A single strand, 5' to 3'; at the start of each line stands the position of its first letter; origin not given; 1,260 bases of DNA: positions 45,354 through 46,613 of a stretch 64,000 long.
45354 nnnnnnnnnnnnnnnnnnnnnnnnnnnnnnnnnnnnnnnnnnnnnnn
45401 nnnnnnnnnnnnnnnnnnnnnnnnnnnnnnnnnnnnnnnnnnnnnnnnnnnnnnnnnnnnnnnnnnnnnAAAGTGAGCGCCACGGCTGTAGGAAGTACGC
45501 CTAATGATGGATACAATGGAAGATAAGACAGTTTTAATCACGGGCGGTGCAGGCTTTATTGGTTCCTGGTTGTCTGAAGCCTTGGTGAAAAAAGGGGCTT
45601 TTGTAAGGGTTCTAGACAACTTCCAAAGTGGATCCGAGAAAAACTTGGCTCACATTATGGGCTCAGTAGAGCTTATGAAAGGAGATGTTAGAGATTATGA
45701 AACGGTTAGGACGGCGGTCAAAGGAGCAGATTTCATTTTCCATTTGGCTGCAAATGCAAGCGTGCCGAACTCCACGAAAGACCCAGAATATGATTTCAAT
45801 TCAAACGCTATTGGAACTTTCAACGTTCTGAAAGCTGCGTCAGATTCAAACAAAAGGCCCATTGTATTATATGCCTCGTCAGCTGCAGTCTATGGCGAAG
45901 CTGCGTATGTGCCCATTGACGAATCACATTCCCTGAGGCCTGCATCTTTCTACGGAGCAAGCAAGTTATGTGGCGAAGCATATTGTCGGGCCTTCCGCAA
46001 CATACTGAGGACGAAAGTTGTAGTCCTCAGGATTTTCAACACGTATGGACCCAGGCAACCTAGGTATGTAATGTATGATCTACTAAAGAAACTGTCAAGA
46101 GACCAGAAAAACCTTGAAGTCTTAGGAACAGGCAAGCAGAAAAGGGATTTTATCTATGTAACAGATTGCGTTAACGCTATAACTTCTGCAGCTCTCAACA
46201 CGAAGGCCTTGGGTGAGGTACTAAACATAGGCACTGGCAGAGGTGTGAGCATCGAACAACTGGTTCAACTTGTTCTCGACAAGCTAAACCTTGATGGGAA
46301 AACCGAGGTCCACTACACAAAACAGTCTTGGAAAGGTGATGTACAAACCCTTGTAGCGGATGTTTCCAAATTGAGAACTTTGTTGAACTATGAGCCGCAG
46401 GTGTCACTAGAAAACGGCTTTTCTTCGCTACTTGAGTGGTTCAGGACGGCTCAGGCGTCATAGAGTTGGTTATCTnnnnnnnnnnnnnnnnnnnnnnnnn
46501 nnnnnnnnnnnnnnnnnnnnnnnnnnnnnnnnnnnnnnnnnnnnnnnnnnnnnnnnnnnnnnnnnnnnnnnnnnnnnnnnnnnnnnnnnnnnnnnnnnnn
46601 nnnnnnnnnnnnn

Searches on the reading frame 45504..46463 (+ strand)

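Call 7: search_protein_families(library=pfam, proteins=[window:45504-46463:+], max_evalue=0.01)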
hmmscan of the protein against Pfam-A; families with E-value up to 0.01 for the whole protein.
window:45504-46463:+ (319 aa): 10 families
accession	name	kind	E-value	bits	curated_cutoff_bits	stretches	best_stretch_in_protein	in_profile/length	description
PF16363.11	GDP_Man_Dehyd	-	1.7e-59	202.4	27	1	11-306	1-329/332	GDP-mannose 4,6 dehydratase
PF01370.27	Epimerase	-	3.5e-55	187.4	20.9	1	10-243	1-240/240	NAD dependent epimerase/dehydratase family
PF01073.25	3Beta_HSD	-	8.1e-24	84.6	22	1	11-230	1-229/280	3-beta hydroxysteroid dehydrogenase/isomerase family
PF02719.21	Polysacc_synt_2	-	6.8e-17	62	20.2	1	10-264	1-250/293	Polysaccharide biosynthesis protein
PF04321.23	RmlD_sub_bind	-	7.7e-16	58.4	27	1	9-265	2-235/287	RmlD substrate binding domain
PF07993.18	NAD_binding_4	-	2.1e-09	37.4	20.1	1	66-226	80-258/258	Male sterility protein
PF05368.20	NmrA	-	3.3e-09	37.2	27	1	7-83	2-78/298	NmrA-like family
PF00106.31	adh_short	-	9e-09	35.5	26.6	1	8-135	1-146/195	short chain dehydrogenase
PF13460.12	NAD_binding_10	-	1.9e-06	28.3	27.2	1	14-130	1-102/184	NAD(P)H-binding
PF08659.16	KR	-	1.1e-05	25.9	22.6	1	9-133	2-144/180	KR domain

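Call 77: search_protein_families(library=ncbifam, proteins=[window:45504-46463:+], max_evalue=1e-8)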
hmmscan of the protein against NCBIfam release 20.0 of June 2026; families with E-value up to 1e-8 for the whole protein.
window:45504-46463:+ (319 aa): 27 families (the best 25 are shown)
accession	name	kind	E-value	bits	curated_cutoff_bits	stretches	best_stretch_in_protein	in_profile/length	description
TIGR04180.1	EDH_00030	hypoth_equivalog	3.2e-64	216.8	475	1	10-300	1-296/297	NAD-dependent 4,6-dehydratase LegB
TIGR01179.1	galE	equivalog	2.1e-49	168.1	262.3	1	10-316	2-328/332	UDP-glucose 4-epimerase GalE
TIGR01181.1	dTDP_gluc_dehyt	equivalog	8.3e-46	156.5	365.1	1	10-317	2-315/321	dTDP-glucose 4,6-dehydratase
NF011728.1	PRK15181.1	equivalog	8.7e-41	140.1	760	1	7-314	15-338/348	Vi polysaccharide biosynthesis UDP-N-acetylglucosaminuronic acid C-4 epimerase TviC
TIGR02197.1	heptose_epim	equivalog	3.1e-40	138.3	274.6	1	10-313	1-313/316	ADP-glyceromanno-heptose 6-epimerase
TIGR02622.1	CDP_4_6_dhtase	equivalog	1.4e-27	96.8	278.45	1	6-166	3-170/352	CDP-glucose 4,6-dehydratase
NF008360.0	PRK11150.1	equivalog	2.2e-25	89.5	452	1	10-313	2-306/310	ADP-glyceromanno-heptose 6-epimerase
NF007956.0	PRK10675.1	subfamily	3.3e-24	85.6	394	1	9-183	2-183/338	UDP-glucose 4-epimerase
NF042423.1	oxyalk_red_Shew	equivalog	9e-24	84.1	580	1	8-233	9-224/331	2-alkyl-3-oxoalkanoate reductase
TIGR03466.1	HpnA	hypoth_equivalog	1.1e-23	83.7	367.65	1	9-174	2-164/327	hopanoid-associated sugar epimerase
NF007490.0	PRK10084.1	subfamily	5.5e-22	78.2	649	1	10-316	3-337/361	dTDP-glucose 4,6-dehydratase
NF047922.1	GDPFucSynFcl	equivalog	3.8e-21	75.9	500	1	8-316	3-304/308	GDP-L-fucose synthase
NF007582.0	PRK10217.1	equivalog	1.9e-20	73.3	698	1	8-315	2-333/355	dTDP-glucose 4,6-dehydratase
NF043036.1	ErythonDh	equivalog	2.2e-19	69.8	325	1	10-159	3-158/321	D-erythronate dehydrogenase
NF042422.1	oxyalk_red_OleD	equivalog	1.3e-18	67.4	580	1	10-257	3-246/329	2-alkyl-3-oxoalkanoate reductase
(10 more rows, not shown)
